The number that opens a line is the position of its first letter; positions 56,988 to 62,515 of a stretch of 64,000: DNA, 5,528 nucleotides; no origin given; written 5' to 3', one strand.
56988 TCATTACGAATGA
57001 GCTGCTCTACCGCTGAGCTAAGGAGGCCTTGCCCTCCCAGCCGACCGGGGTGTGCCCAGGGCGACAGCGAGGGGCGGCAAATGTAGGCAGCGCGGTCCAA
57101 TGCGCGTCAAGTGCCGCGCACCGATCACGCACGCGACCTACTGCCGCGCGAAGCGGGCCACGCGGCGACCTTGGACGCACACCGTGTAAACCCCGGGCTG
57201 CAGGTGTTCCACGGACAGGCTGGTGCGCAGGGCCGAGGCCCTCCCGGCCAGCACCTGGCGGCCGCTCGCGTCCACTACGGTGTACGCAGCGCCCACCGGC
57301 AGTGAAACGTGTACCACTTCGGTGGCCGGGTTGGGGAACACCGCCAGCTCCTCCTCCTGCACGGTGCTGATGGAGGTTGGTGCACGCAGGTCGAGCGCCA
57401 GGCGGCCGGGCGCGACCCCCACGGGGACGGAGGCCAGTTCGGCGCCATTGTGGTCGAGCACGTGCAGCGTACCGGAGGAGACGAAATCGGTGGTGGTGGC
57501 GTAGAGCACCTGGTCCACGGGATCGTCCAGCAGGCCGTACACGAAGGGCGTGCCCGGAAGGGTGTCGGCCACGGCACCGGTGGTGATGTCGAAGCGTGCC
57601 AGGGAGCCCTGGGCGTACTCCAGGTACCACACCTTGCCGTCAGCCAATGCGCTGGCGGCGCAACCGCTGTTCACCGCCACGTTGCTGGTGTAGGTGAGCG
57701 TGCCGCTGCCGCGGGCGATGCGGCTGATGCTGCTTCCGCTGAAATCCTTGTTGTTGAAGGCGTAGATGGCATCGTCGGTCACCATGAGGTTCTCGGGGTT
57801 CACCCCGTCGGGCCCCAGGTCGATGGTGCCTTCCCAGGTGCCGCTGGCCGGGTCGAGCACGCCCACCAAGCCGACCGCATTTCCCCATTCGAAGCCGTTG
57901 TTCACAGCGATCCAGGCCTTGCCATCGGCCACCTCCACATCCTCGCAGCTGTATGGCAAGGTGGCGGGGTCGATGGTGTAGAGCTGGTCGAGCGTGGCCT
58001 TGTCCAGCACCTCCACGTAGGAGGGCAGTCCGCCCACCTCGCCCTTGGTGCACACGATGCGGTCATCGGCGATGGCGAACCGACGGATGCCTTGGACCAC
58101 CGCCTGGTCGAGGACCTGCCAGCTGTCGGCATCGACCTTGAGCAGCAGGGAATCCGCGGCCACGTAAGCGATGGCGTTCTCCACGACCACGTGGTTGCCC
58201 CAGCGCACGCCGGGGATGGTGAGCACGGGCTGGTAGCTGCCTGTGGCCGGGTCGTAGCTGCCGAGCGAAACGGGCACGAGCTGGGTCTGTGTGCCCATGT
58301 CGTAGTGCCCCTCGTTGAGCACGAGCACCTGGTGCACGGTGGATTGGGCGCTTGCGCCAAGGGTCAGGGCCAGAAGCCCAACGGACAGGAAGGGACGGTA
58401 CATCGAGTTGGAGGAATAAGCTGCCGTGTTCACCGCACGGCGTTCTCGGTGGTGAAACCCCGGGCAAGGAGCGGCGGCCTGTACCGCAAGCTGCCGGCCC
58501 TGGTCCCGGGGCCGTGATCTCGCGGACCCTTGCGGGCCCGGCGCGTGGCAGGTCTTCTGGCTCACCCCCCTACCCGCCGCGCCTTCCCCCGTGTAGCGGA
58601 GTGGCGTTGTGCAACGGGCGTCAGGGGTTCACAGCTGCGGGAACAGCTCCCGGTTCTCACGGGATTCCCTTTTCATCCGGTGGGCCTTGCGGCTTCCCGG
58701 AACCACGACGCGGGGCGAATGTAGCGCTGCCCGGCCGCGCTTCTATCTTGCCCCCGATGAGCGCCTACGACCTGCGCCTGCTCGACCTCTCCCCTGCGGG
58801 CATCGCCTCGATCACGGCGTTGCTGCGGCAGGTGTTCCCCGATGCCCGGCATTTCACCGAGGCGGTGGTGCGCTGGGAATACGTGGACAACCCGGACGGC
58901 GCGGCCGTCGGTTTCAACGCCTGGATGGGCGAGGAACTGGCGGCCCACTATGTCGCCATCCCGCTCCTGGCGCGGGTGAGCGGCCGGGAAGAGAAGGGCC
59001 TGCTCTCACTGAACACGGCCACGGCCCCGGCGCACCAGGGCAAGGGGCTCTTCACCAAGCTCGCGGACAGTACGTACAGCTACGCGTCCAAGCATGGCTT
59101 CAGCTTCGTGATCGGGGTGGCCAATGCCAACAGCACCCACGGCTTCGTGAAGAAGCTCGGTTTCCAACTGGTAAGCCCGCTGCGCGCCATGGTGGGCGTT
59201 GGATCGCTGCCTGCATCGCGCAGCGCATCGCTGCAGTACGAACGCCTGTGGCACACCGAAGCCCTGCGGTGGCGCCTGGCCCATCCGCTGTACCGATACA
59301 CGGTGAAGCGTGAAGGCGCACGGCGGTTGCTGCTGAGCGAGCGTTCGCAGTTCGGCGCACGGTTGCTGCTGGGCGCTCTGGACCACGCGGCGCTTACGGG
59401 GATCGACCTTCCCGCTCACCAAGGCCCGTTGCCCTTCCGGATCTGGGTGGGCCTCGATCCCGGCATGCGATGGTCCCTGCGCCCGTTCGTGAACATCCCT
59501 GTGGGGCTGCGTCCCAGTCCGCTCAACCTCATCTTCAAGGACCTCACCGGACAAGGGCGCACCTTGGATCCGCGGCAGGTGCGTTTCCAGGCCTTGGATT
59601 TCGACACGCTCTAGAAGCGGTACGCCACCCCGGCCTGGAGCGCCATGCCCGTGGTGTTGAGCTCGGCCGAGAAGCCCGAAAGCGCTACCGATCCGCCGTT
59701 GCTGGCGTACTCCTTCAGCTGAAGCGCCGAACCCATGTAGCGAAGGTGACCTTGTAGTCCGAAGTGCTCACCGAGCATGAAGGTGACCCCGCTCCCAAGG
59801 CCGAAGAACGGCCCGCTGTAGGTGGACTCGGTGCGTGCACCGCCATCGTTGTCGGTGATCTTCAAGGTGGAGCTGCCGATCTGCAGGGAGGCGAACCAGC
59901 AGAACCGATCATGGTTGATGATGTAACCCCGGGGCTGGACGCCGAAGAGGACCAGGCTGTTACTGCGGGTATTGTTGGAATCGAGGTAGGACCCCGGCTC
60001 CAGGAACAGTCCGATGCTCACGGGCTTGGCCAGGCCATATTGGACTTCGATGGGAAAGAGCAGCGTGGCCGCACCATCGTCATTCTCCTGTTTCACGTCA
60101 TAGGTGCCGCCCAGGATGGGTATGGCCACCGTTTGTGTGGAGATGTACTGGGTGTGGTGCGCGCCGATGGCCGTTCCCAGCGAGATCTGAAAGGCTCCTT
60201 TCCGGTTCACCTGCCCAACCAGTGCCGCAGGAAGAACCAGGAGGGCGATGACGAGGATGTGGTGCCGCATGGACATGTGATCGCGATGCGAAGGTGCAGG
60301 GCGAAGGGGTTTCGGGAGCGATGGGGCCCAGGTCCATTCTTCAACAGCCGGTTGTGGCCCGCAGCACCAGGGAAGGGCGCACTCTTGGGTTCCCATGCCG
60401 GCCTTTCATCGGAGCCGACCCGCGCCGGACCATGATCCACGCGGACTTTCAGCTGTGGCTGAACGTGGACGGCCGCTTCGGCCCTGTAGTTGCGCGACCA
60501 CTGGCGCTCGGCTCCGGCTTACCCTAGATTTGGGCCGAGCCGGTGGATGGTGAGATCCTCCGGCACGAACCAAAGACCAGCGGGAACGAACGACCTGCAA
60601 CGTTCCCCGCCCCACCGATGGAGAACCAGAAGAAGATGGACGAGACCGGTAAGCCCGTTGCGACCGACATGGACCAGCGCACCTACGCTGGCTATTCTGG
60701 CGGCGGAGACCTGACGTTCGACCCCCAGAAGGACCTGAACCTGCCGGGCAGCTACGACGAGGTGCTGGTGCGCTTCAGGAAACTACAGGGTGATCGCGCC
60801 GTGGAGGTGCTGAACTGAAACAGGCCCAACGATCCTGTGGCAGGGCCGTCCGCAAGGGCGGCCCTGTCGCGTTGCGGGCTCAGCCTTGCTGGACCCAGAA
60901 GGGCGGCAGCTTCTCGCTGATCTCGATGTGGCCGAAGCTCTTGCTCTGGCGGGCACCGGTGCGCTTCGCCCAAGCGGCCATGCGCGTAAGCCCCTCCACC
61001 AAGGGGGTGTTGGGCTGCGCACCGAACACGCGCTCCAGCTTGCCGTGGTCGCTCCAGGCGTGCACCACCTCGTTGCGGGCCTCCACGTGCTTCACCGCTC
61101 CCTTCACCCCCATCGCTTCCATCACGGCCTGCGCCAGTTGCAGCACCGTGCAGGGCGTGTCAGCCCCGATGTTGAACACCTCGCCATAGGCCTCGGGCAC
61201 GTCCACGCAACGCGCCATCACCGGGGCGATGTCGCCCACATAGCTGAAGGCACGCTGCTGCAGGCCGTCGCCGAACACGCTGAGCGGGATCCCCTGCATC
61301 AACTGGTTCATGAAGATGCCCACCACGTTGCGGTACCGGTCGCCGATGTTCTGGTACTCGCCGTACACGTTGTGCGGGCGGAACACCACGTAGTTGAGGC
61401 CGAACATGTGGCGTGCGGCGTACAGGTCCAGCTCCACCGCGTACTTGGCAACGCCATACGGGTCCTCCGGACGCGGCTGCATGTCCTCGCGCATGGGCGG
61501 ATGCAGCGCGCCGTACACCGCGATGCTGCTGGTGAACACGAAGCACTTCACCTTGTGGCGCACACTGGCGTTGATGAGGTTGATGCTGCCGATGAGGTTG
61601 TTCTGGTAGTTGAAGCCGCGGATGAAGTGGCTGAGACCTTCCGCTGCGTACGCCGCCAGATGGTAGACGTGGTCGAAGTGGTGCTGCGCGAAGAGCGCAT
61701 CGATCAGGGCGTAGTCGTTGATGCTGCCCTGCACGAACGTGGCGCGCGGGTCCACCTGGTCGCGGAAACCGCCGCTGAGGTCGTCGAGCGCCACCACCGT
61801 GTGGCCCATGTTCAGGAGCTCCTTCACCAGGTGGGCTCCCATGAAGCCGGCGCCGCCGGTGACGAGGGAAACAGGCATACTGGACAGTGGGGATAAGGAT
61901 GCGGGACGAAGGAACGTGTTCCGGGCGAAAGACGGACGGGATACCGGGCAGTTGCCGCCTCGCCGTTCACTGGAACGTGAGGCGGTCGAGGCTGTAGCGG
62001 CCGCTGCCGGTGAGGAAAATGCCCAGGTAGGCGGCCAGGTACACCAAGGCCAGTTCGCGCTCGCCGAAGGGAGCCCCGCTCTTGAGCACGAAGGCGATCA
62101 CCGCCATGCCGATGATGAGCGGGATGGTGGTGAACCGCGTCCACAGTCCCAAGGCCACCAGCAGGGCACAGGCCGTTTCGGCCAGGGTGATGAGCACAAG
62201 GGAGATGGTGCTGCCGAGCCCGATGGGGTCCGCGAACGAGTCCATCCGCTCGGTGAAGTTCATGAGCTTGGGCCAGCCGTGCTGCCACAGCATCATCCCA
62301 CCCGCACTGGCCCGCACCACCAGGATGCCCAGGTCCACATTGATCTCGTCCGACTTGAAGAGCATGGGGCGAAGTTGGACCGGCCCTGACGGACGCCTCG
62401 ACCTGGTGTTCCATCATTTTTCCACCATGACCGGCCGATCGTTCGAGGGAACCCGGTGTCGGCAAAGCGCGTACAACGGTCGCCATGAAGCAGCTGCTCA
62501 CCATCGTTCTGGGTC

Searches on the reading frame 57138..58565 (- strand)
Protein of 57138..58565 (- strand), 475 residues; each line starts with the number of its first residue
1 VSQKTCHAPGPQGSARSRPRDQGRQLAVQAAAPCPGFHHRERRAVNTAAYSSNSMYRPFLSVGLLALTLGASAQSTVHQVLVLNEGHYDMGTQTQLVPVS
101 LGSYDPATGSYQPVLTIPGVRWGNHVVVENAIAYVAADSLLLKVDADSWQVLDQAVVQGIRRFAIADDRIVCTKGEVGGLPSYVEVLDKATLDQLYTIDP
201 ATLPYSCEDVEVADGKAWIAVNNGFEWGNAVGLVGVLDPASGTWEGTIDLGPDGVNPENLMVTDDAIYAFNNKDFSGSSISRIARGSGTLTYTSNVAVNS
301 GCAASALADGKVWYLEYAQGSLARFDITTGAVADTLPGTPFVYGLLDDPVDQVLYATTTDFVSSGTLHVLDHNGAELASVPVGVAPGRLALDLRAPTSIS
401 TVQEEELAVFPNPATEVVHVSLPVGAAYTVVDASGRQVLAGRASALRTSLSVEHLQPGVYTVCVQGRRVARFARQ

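Call 64: search_protein_families(library=pfam, proteins=[window:57138-58565:-], max_evalue=0.00001)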
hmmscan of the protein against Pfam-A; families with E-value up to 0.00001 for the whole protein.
window:57138-58565:- (475 aa): 1 family
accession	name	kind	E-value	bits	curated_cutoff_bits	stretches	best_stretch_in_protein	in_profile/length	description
PF18962.6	Por_Secre_tail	-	7.5e-07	29.8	27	1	409-466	1-64/75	Secretion system C-terminal sorting domain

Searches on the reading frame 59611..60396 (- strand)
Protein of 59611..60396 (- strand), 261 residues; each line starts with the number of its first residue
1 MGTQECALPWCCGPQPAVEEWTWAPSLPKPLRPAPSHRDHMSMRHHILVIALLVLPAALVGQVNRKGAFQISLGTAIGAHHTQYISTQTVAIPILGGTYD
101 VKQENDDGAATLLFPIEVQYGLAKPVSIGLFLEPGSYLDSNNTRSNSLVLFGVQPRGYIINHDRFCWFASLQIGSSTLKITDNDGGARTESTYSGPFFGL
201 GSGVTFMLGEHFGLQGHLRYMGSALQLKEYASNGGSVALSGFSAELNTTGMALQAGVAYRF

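Call 64: search_protein_families(library=pfam, proteins=[window:59611-60396:-], max_evalue=0.00001)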
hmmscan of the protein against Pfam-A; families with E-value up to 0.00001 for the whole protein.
window:59611-60396:- (261 aa): 1 family
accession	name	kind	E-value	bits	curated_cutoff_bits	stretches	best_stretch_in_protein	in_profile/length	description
PF13505.12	OMP_b-brl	-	6.9e-07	30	28.7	1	97-261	26-175/175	Outer membrane protein beta-barrel domain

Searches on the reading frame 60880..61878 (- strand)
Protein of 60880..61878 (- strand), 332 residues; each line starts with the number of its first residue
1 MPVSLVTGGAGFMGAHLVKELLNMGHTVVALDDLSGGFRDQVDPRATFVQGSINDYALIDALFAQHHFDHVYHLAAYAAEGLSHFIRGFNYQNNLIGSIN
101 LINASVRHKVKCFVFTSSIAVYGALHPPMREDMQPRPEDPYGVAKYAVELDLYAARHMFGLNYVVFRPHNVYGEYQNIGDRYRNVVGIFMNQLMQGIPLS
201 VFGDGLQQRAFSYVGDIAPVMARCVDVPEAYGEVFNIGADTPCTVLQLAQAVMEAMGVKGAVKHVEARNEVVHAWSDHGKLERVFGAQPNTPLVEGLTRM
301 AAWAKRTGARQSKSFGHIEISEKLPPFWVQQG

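Call 64: search_protein_families(library=pfam, proteins=[window:60880-61878:-], max_evalue=0.00001)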
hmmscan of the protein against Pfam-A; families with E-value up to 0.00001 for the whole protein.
window:60880-61878:- (332 aa): 7 families
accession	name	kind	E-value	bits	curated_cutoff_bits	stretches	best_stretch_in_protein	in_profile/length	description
PF01370.27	Epimerase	-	3.1e-53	181.1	20.9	1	5-238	2-240/240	NAD dependent epimerase/dehydratase family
PF16363.11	GDP_Man_Dehyd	-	2.5e-36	126.2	27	1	5-300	1-332/332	GDP-mannose 4,6 dehydratase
PF04321.23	RmlD_sub_bind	-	7.4e-18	65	27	1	5-266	4-239/287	RmlD substrate binding domain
PF01073.25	3Beta_HSD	-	7.6e-17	61.7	22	1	5-259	1-271/280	3-beta hydroxysteroid dehydrogenase/isomerase family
PF02719.21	Polysacc_synt_2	-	5.5e-13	49.2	20.2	1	5-264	2-255/293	Polysaccharide biosynthesis protein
PF13460.12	NAD_binding_10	-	1.7e-09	38.3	27.2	1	8-171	1-146/184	NAD(P)H-binding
PF07993.18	NAD_binding_4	-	1.3e-08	34.7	20.1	0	66-177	87-213/258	Male sterility protein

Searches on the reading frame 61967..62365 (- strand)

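Call 64: search_protein_families(library=pfam, proteins=[window:61967-62365:-], max_evalue=0.00001)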
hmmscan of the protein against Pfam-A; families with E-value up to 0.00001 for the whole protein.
window:61967-62365:- (132 aa): 2 families
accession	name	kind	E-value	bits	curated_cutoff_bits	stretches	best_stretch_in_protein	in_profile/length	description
PF07681.17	DoxX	-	5.4e-12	46.6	23.6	1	14-94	2-83/85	DoxX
PF04173.18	DoxD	-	9.5e-07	29.3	22.7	1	55-129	67-143/167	TQO small subunit DoxD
